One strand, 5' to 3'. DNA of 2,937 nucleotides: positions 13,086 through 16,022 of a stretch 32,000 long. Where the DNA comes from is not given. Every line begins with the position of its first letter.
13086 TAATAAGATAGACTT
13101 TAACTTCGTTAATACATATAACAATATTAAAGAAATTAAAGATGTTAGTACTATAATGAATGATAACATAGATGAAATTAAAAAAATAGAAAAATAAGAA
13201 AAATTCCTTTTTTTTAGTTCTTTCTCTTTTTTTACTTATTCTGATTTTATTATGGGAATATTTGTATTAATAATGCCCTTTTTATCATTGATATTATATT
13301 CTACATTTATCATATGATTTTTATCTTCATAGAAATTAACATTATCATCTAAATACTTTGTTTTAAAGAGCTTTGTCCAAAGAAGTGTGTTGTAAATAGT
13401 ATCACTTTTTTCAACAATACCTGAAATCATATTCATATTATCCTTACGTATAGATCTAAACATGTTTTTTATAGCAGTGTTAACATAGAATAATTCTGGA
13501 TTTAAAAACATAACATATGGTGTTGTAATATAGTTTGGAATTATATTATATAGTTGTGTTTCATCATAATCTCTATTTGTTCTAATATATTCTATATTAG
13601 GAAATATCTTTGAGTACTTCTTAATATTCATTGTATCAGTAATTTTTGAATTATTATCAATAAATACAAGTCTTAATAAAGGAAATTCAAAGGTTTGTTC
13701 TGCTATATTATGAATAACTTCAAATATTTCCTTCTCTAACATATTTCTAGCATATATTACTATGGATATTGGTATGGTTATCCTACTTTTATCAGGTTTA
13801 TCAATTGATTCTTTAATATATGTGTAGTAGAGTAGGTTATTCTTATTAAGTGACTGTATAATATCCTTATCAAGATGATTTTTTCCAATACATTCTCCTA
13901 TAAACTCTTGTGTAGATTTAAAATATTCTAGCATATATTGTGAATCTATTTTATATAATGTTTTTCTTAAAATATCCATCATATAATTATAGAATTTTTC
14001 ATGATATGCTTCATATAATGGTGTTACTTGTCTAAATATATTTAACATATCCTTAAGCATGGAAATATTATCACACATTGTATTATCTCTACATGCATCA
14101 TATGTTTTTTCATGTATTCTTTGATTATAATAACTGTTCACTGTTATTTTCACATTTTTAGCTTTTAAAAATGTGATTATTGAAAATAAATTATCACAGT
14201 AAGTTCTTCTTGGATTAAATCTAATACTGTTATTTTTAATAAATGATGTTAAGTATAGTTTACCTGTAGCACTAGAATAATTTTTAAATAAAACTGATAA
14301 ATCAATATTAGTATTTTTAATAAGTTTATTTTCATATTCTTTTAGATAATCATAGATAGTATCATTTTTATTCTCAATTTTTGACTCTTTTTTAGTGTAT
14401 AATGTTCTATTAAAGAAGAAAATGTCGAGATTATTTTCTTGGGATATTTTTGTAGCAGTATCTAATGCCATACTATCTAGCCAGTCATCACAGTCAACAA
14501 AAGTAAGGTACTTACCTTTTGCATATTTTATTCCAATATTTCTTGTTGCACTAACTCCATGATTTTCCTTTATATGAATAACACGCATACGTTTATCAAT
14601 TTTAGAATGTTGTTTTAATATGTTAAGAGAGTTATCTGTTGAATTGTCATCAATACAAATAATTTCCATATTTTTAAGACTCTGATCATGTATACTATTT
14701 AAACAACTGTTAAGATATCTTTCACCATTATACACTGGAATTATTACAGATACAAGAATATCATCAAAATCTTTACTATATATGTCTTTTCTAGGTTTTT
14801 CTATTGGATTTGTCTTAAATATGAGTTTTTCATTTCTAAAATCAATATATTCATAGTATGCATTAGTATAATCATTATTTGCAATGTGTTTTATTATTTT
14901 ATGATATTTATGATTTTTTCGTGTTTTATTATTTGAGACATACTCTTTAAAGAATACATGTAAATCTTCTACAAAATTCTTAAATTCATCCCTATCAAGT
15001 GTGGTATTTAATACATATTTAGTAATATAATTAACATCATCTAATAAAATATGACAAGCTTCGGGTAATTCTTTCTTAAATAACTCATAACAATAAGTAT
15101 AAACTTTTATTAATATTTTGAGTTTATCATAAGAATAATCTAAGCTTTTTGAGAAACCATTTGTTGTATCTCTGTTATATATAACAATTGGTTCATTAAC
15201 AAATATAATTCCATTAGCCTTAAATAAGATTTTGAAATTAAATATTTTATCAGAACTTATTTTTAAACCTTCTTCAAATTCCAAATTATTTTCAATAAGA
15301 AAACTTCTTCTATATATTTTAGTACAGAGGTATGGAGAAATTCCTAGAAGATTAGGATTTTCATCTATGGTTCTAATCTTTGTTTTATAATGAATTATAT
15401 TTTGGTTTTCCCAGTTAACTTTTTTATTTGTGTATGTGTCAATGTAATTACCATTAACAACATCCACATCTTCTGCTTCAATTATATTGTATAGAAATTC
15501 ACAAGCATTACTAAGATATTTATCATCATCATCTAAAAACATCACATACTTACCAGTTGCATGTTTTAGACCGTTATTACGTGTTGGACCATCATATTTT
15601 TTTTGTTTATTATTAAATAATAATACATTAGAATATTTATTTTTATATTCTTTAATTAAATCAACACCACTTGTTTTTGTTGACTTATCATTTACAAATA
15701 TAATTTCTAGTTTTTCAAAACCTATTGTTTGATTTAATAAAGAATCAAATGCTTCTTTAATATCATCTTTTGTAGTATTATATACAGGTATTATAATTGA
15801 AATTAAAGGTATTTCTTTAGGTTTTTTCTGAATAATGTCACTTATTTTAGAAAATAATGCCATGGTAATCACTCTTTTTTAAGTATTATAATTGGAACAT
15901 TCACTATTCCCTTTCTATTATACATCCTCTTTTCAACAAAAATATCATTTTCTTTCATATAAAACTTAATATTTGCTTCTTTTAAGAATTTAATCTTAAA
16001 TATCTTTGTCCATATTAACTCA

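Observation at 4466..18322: Island of TM-less mega-glycosyltransferases with no export machinery, a coiled-coil protein and pseudo-GT modules: candidate cytoplasmic glycan assembly line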

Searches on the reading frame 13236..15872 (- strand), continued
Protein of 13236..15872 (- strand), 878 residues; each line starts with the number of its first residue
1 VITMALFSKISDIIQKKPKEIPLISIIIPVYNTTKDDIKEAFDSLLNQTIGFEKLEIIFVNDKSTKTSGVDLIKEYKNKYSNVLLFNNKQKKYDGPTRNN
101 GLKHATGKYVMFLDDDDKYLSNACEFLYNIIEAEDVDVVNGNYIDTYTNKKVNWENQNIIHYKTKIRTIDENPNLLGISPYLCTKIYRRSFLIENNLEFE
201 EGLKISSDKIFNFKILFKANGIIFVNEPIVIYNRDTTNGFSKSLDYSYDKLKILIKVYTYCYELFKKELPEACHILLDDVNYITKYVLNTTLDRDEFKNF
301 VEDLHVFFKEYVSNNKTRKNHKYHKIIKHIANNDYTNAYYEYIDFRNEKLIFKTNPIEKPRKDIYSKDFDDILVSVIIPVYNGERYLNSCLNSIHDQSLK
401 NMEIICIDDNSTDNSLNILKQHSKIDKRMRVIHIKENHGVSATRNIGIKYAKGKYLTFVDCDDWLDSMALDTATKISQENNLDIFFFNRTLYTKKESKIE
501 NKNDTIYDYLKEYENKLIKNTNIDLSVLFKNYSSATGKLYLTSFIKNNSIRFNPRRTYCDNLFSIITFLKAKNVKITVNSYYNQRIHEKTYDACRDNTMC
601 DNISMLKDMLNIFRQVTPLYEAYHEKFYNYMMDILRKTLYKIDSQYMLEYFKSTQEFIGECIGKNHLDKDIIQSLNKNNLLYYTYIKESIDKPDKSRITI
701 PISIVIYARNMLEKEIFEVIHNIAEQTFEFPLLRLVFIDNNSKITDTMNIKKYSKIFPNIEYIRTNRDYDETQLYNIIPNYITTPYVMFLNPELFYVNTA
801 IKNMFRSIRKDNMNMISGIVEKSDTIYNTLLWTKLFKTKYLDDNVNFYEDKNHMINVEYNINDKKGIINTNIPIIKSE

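Call 55: fold_search(model_id=the predicted structure, library=pdb)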
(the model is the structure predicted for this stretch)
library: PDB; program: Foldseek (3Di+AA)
matches with E <= 10: 1291; with E <= 0.001: 320
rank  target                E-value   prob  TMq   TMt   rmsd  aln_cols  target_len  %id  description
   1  2z86_B                6.9e-22  1.00  0.22  0.31  24.0       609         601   17  Crystal structure of chondroitin polymerase from Escherichia coli strain K4 (K4CP) complexed with UDP-GlcUA and UDP (released 2008-09-16)
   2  2z87_B                1.8e-21  1.00  0.22  0.32  25.1       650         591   16  Crystal structure of chondroitin polymerase from Escherichia coli strain K4 (K4CP) complexed with UDP-GalNAc and UDP (released 2008-09-16)
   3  2z86_C                7.4e-21  1.00  0.21  0.30  24.0       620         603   17  Crystal structure of chondroitin polymerase from Escherichia coli strain K4 (K4CP) complexed with UDP-GlcUA and UDP (released 2008-09-16)
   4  2z86_D                7.8e-21  1.00  0.21  0.30  24.1       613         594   16  Crystal structure of chondroitin polymerase from Escherichia coli strain K4 (K4CP) complexed with UDP-GlcUA and UDP (released 2008-09-16)
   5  2z87_A                1.1e-20  1.00  0.22  0.31  26.1       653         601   14  Crystal structure of chondroitin polymerase from Escherichia coli strain K4 (K4CP) complexed with UDP-GalNAc and UDP (released 2008-09-16)
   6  2z86_A                1.4e-19  1.00  0.21  0.31  24.4       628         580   16  Crystal structure of chondroitin polymerase from Escherichia coli strain K4 (K4CP) complexed with UDP-GlcUA and UDP (released 2008-09-16)
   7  5hea_A                1.0e-17  1.00  0.24  0.70   9.3       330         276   25  CgT structure in hexamer (released 2016-08-31)
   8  8bz5_C                1.9e-17  1.00  0.30  0.43   4.1       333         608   22  Crystal structure of the L. monocytogenes RmlT in complex with HEPES (released 2023-12-27)
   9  5tzk                  2.6e-17  1.00  0.30  0.73   6.8       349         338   19  Crystal structure of S. aureus TarS 1-349 in complex with UDP (released 2017-01-04)
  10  8bz7_C                2.6e-17  1.00  0.27  0.38   7.1       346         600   22  Crystal structure of the L. monocytogenes RmlT in complex with TDP-rhamnose (released 2023-12-27)
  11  8bz7_B                4.7e-17  1.00  0.27  0.38   7.1       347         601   22  Crystal structure of the L. monocytogenes RmlT in complex with TDP-rhamnose (released 2023-12-27)
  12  8bz6_B                4.7e-17  1.00  0.28  0.39   6.4       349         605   21  Crystal structure of the L. monocytogenes RmlT in complex with UDP-glucose (released 2023-12-27)
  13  6hnq_B                6.5e-17  1.00  0.29  0.75   4.8       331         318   19  TarP-6RboP-(CH2)6NH2 (released 2018-10-24)
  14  6h21_C                6.8e-17  1.00  0.28  0.73   5.1       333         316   19  TarP-UDP-GlcNAc-Mn (released 2018-09-26)
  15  9gzk_C                9.0e-17  1.00  0.27  0.38   7.3       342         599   22  Crystal structure of the L. monocytogenes RmlT in complex with 4-RboP-(CH2)6NH2 (released 2024-12-18)
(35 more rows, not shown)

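Call 64: search_protein_families(library=pfam, max_evalue=0.00001, proteins=[L009:4093-5313:+, L009:5323-5862:+, L009:6052-7185:+, L009:7198-8088:+, L009:8145-8732:+, L009:8748-10004:+, L009:10004-10960:+, L009:10894-12015:+, L009:12115-13467:+, L009:13433-15064:+])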
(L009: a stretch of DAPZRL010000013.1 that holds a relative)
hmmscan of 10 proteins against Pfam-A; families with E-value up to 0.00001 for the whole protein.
L009:4093-5313:+ (407 aa): 3 families
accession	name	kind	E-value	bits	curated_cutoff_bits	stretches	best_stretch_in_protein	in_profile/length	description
PF01041.23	DegT_DnrJ_EryC1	-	3.9e-89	299.8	19.8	1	15-397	2-358/360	DegT/DnrJ/EryC1/StrS aminotransferase family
PF00155.27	Aminotran_1_2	-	2e-09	37.6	19.7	1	14-130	20-151/361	Aminotransferase class I and II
PF01053.26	Cys_Met_Meta_PP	-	1.1e-06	28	27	1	36-129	51-141/381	Cys/Met metabolism PLP-dependent enzyme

L009:5323-5862:+ (180 aa): 1 family
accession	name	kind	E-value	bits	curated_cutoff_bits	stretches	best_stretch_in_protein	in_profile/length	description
PF00132.30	Hexapep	-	1.8e-10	40.5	27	1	93-126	3-36/36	Bacterial transferase hexapeptide (six repeats)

L009:6052-7185:+ (378 aa): 4 families
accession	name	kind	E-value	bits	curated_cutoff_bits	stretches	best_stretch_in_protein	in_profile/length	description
PF13535.11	ATP-grasp_4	-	1.2e-15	58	27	1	143-283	1-155/160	ATP-grasp domain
PF02786.22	CPSase_L_D2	-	1.1e-11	45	19.8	1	142-301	36-198/211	Carbamoyl-phosphate synthase L chain, ATP binding domain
PF02655.19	ATP-grasp_3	-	2.1e-10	41.3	23.2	1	113-283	2-159/160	ATP-grasp domain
PF07478.18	Dala_Dala_lig_C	-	4.3e-08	33.3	24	1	134-198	27-88/204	D-ala D-ala ligase C-terminus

L009:7198-8088:+ (297 aa): 6 families
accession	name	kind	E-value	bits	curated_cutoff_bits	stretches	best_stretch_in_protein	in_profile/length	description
PF01370.27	Epimerase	-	4.3e-28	98.8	20.9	1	5-222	1-240/240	NAD dependent epimerase/dehydratase family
PF04321.23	RmlD_sub_bind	-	1.6e-14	54.1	27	1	3-242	1-233/287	RmlD substrate binding domain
PF01073.25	3Beta_HSD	-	3.7e-12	46.3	22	1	6-210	1-229/280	3-beta hydroxysteroid dehydrogenase/isomerase family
PF16363.11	GDP_Man_Dehyd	-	4.9e-11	43.1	27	1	7-282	2-330/332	GDP-mannose 4,6 dehydratase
PF05368.20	NmrA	-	3.4e-07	30.6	27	1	3-108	3-108/298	NmrA-like family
PF13460.12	NAD_binding_10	-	1e-06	29.2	27.2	1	9-112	1-103/184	NAD(P)H-binding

L009:8145-8732:+ (196 aa): 1 family
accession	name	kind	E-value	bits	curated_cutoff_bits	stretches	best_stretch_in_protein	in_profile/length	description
PF02397.22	Bac_transf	-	1.5e-63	214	27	1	8-188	1-178/179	Bacterial sugar transferase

L009:8748-10004:+ (419 aa): 2 families
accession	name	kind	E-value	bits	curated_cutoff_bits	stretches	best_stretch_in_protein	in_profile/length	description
PF00534.26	Glycos_transf_1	-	6.8e-24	84.8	26.4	1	233-396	12-172/172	Glycosyl transferases group 1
PF13692.12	Glyco_trans_1_4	-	1.4e-19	71.2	27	1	239-379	4-140/142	Glycosyl transferases group 1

L009:10004-10960:+ (319 aa): 2 families
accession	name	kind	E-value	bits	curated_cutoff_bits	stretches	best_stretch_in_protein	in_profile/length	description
PF00535.33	Glycos_transf_2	-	2.3e-31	109.5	23.3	1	3-118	1-116/168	Glycosyl transferase family 2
PF10111.15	Glyco_tranf_2_2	-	4.1e-11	43.3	27.3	1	3-111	1-117/276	Glycosyltransferase like family 2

L009:10894-12015:+ (374 aa): 3 families
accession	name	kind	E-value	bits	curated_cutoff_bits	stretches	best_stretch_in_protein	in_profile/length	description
PF00535.33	Glycos_transf_2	-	3.8e-29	102.2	23.3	1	21-143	1-123/168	Glycosyl transferase family 2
PF10111.15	Glyco_tranf_2_2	-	1.8e-09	37.9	27.3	1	21-137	1-125/276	Glycosyltransferase like family 2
PF13641.12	Glyco_tranf_2_3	-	2.1e-06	28.3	27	1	20-125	3-113/230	Glycosyltransferase like family 2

L009:12115-13467:+ (451 aa): 0 families

L009:13433-15064:+ (544 aa): 0 families

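Call 65: search_protein_families(library=pfam, max_evalue=0.00001, proteins=[L004:841-2523:+, L004:3719-4555:+, L004:4605-5951:+, L004:5951-7666:+, L004:7644-8792:+, L004:8840-9985:+, L004:10001-12085:+, L004:12090-13469:+, L004:13463-14401:+, L004:15777-18104:+])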
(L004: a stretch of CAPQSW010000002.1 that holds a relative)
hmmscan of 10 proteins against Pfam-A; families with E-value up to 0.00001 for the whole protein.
L004:841-2523:+ (561 aa): 2 families
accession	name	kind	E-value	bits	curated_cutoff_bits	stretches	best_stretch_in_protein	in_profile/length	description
PF09820.16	AAA-ATPase_like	-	7.2e-39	134.1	26.1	1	7-236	1-201/201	Predicted AAA-ATPase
PF08011.17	PDDEXK_9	-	2e-15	57.1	25.5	1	458-559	2-103/105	PD-(D/E)XK nuclease superfamily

L004:3719-4555:+ (279 aa): 1 family
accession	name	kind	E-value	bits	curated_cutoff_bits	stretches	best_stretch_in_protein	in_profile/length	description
PF04991.19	LicD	-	2e-35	123.4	22.6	1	38-254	1-223/227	LicD family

L004:4605-5951:+ (449 aa): 3 families
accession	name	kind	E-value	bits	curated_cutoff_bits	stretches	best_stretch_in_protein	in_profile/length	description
PF01408.29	GFO_IDH_MocA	-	4.3e-26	92.4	24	1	132-246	2-118/120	Oxidoreductase family, NAD-binding Rossmann fold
PF01467.32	CTP_transf_like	-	9e-19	68.4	21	1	5-125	1-132/133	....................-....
PF22725.1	GFO_IDH_MocA_C3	-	1.4e-06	28.8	27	1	256-369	1-123/124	GFO/IDH/MocA C-terminal domain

L004:5951-7666:+ (572 aa): 2 families
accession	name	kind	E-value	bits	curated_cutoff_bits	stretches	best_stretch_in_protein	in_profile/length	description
PF09820.16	AAA-ATPase_like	-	5.5e-44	150.8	26.1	1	7-229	2-201/201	Predicted AAA-ATPase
PF08011.17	PDDEXK_9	-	2.4e-17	63.2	25.5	1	455-562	2-104/105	PD-(D/E)XK nuclease superfamily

L004:7644-8792:+ (383 aa): 1 family
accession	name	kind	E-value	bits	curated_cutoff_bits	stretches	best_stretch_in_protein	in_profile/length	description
PF04055.27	Radical_SAM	-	1.3e-10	42.1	29.5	1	132-264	2-142/166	Radical SAM superfamily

L004:8840-9985:+ (382 aa): 1 family
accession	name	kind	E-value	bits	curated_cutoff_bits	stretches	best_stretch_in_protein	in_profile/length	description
PF04055.27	Radical_SAM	-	2.8e-09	37.8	29.5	1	133-237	2-106/166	Radical SAM superfamily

L004:10001-12085:+ (695 aa): 3 families
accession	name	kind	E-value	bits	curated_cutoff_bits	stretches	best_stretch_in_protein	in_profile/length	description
PF00535.33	Glycos_transf_2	-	7e-56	189.2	23.3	2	380-508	1-130/168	Glycosyl transferase family 2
PF13641.12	Glyco_tranf_2_3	-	3.2e-16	60.5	27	1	376-602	1-217/230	Glycosyltransferase like family 2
PF10111.15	Glyco_tranf_2_2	-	8.6e-15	55.4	27.3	1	380-484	1-109/276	Glycosyltransferase like family 2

L004:12090-13469:+ (460 aa): 5 families
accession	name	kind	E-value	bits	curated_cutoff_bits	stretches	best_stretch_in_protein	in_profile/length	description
PF00534.26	Glycos_transf_1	-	2.1e-27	96.2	26.4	1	274-436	7-171/172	Glycosyl transferases group 1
PF13692.12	Glyco_trans_1_4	-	1.5e-24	87.3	27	1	285-421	4-140/142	Glycosyl transferases group 1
PF16994.11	Glyco_trans_4_5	-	1.4e-20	74.1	26.6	1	116-229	2-117/172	Glycosyl-transferase family 4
PF20706.3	GT4-conflict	-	8.2e-08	32.1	26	1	245-405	161-327/385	Family 4 Glycosyltransferase in conflict systems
PF13524.12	Glyco_trans_1_2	-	3.8e-06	27.3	25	1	313-441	13-132/144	Glycosyl transferase-like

L004:13463-14401:+ (313 aa): 4 families
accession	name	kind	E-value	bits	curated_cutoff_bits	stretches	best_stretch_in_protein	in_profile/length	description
PF01370.27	Epimerase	-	2.9e-43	148.4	20.9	1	10-239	1-240/240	NAD dependent epimerase/dehydratase family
PF16363.11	GDP_Man_Dehyd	-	1.9e-30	106.9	27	1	90-302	97-332/332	GDP-mannose 4,6 dehydratase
PF04321.23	RmlD_sub_bind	-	1.6e-08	34.4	27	0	117-264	98-241/287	RmlD substrate binding domain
PF01073.25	3Beta_HSD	-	2.9e-08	33.5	22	1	11-219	1-221/280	3-beta hydroxysteroid dehydrogenase/isomerase family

L004:15777-18104:+ (776 aa): 3 families
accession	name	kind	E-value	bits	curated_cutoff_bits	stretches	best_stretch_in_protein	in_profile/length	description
PF00535.33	Glycos_transf_2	-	1.6e-30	106.6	23.3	1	26-192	1-166/168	Glycosyl transferase family 2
PF13641.12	Glyco_tranf_2_3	-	4.7e-15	56.7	27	1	25-214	3-196/230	Glycosyltransferase like family 2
PF10111.15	Glyco_tranf_2_2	-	3.3e-10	40.3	27.3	1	26-220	1-208/276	Glycosyltransferase like family 2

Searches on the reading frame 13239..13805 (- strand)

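Call 10: search_protein_families(library=pfam, max_evalue=1, proteins=[window:13239-13805:-])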
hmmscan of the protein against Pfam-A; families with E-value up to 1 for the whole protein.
seq(189 aa): 2 families
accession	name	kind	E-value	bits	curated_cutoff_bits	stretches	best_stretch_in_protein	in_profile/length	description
PF00535.33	Glycos_transf_2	-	3e-09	37.5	23.3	1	14-147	1-131/168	Glycosyl transferase family 2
PF24272.1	DUF7468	-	0.12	13.1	27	1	104-156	6-57/69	Family of unknown function (DUF7468)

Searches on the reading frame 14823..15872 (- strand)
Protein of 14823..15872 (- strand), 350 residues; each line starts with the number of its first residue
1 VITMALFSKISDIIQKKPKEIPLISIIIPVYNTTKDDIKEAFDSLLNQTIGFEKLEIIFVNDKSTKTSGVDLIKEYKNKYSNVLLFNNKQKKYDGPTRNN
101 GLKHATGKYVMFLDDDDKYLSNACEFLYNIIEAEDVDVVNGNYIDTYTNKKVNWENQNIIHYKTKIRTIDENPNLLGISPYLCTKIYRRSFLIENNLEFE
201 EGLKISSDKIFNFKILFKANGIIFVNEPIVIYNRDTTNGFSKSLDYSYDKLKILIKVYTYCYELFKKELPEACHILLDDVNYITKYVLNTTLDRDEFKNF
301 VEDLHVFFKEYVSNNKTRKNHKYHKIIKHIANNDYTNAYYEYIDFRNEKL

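Call 10: search_protein_families(library=pfam, max_evalue=1, proteins=[window:14823-15872:-])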
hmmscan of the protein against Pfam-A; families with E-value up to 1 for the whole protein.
seq(350 aa): 4 families
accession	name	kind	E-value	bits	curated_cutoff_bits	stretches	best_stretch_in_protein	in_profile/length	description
PF00535.33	Glycos_transf_2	-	2.3e-29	102.9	23.3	1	25-191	1-163/168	Glycosyl transferase family 2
PF10111.15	Glyco_tranf_2_2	-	7.4e-10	39.2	27.3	1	25-135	1-110/276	Glycosyltransferase like family 2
PF13641.12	Glyco_tranf_2_3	-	0.00055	20.4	27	1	24-139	3-119/230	Glycosyltransferase like family 2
PF22838.1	COMMD8_HN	-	0.18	12.7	27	1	266-321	6-64/90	COMMD8, helical N-terminal domain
